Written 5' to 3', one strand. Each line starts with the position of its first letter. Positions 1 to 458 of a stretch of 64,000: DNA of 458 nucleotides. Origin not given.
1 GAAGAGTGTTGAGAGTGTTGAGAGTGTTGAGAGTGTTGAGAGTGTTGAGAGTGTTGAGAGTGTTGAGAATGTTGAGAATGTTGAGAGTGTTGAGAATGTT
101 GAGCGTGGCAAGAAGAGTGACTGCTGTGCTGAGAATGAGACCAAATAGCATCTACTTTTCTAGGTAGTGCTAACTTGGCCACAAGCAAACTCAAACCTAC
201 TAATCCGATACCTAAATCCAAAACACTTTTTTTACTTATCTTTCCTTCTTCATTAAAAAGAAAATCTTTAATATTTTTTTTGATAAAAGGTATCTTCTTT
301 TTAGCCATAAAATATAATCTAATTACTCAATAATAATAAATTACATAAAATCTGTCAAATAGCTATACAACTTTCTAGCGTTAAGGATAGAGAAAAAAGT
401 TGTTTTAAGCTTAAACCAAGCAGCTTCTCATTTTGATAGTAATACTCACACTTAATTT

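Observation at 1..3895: Hxs-like paired radical-SAM/SPASM locus with a (His-Ser-Gln)n repeat protein and duplicated HxsD-like genes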

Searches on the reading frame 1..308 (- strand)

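Call 4: search_protein_families(library=ncbifam, proteins=[window:1-308:-], max_evalue=0.1)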
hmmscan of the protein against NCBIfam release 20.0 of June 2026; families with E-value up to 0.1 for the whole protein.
window:1-308:- (102 aa): 2 families
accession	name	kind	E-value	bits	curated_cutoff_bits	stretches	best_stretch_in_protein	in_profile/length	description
NF038309.1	HisXaaSer_A3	equivalog_domain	5.8e-10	38.8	65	1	6-93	2-80/81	His-Xaa-Ser repeat protein HxsA3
TIGR01983.1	UbiG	equivalog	0.00081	18.8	102.95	1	3-76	27-98/228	bifunctional 2-polyprenyl-6-hydroxyphenol methylase/3-demethylubiquinol 3-O-methyltransferase UbiG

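Call 5: search_protein_families(library=pfam, proteins=[window:1-308:-], max_evalue=0.1)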
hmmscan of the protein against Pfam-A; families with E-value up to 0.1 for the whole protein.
window:1-308:- (102 aa): 3 families
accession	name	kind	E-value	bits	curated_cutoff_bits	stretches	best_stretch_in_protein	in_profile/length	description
PF04592.20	SelP_N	-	0.0093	15.8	23.2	1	54-100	180-226/234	Selenoprotein P, N terminal region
PF00695.24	vMSA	-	0.019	14.4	29.1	1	36-84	237-285/447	Major surface antigen from hepadnavirus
PF16118.10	DUF4834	-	0.097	14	27.8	0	59-97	35-73/99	Domain of unknown function (DUF4834)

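Call 16: search_protein_families(library=padloc, proteins=[window:1-308:-], max_evalue=0.01)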
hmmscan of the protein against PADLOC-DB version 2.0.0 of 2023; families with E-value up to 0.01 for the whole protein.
window:1-308:- (102 aa): 0 families

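Call 31: find_homologous_proteins(query=window:1-308:-, max_evalue=0.001)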
Query window:1-308:- (102 aa): 6 proteins with E <= 0.001 among 1438 candidates.
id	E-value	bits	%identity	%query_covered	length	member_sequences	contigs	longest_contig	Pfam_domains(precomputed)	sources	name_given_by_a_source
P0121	6.2e-20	89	55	83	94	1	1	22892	-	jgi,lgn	-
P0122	3.7e-19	87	57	99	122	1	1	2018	-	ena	-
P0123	1.8e-14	72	45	75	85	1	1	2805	-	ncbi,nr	ncbi:hypothetical protein KKH35_00320 [Patescibacteria group bacterium]|nr:hypothetical protein [Pat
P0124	4.2e-10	58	58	67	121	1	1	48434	-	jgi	jgi:hypothetical protein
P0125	6.4e-9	54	38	87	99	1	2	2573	-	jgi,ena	jgi:hypothetical protein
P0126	7.3e-7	47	64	25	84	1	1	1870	-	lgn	-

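Call 34: search_protein_families(library=ncbifam, proteins=[P0121, P0122, P0123, P0125], max_evalue=0.001)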
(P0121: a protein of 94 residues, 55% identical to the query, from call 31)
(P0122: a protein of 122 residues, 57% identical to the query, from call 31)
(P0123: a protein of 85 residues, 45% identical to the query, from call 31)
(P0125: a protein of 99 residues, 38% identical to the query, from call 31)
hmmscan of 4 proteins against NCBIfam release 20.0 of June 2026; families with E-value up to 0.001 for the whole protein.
P0121 (94 aa): 1 family
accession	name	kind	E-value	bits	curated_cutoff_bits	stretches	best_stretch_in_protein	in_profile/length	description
NF038309.1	HisXaaSer_A3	equivalog_domain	1.2e-13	50.7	65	1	6-83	2-75/81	His-Xaa-Ser repeat protein HxsA3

P0122 (122 aa): 1 family
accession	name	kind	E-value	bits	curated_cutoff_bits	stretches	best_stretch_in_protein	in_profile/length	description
NF038309.1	HisXaaSer_A3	equivalog_domain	1.2e-06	28.2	65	1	6-87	2-74/81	His-Xaa-Ser repeat protein HxsA3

P0123 (85 aa): 2 families
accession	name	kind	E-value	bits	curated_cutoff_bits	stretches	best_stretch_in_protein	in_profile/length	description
NF038309.1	HisXaaSer_A3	equivalog_domain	1.1e-15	57.2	65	1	6-80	2-74/81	His-Xaa-Ser repeat protein HxsA3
NF038313.3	HisXaaSer_A4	exception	3.1e-07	31.2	55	1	5-79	1-69/93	His-Xaa-Ser repeat protein HxsA4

P0125 (99 aa): 2 families
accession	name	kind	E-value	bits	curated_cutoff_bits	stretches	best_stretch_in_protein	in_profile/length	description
NF038309.1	HisXaaSer_A3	equivalog_domain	3.2e-16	58.9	65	1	11-92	1-78/81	His-Xaa-Ser repeat protein HxsA3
NF038313.3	HisXaaSer_A4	exception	3.1e-06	28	55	1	11-95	1-83/93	His-Xaa-Ser repeat protein HxsA4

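Call 60: search_protein_representatives(alignment_id=A5)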
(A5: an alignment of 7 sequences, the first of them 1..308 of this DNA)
Query: 7 sequences, 94 profile positions. Proteins with E-value up to 0.001 (for the whole library): 837; up to 1e-10: 152; up to 1e-30: 0. The best 150 are listed.
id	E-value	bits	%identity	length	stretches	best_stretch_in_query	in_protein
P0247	3.5e-25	104.0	-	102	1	2-93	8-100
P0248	1.8e-23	98.5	-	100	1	1-90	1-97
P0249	1.9e-23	98.5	-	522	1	1-93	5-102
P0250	3.7e-23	97.5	-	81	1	1-70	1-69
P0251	5.5e-22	93.8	-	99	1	2-93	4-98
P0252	9.4e-22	93.0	-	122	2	1-89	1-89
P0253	1.0e-20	89.7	-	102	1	2-93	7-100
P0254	1.3e-20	89.4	-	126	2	1-88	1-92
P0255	3.2e-20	88.1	-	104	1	5-93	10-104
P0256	6.5e-20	87.1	-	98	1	1-80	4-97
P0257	1.6e-19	85.9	-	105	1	4-93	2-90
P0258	3.1e-19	84.9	-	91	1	6-93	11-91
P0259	3.8e-19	84.7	-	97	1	2-75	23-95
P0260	4.5e-19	84.4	-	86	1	1-85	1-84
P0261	6.6e-19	83.9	-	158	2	4-73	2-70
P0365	1.3e-11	60.5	-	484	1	4-92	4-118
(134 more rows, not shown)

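Call 64: search_protein_families(library=pfam, proteins=[P0249, P0365], max_evalue=0.01)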
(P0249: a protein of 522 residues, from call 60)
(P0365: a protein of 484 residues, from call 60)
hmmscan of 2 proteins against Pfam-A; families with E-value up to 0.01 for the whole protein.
P0249 (522 aa): 0 families

P0365 (484 aa): 0 families
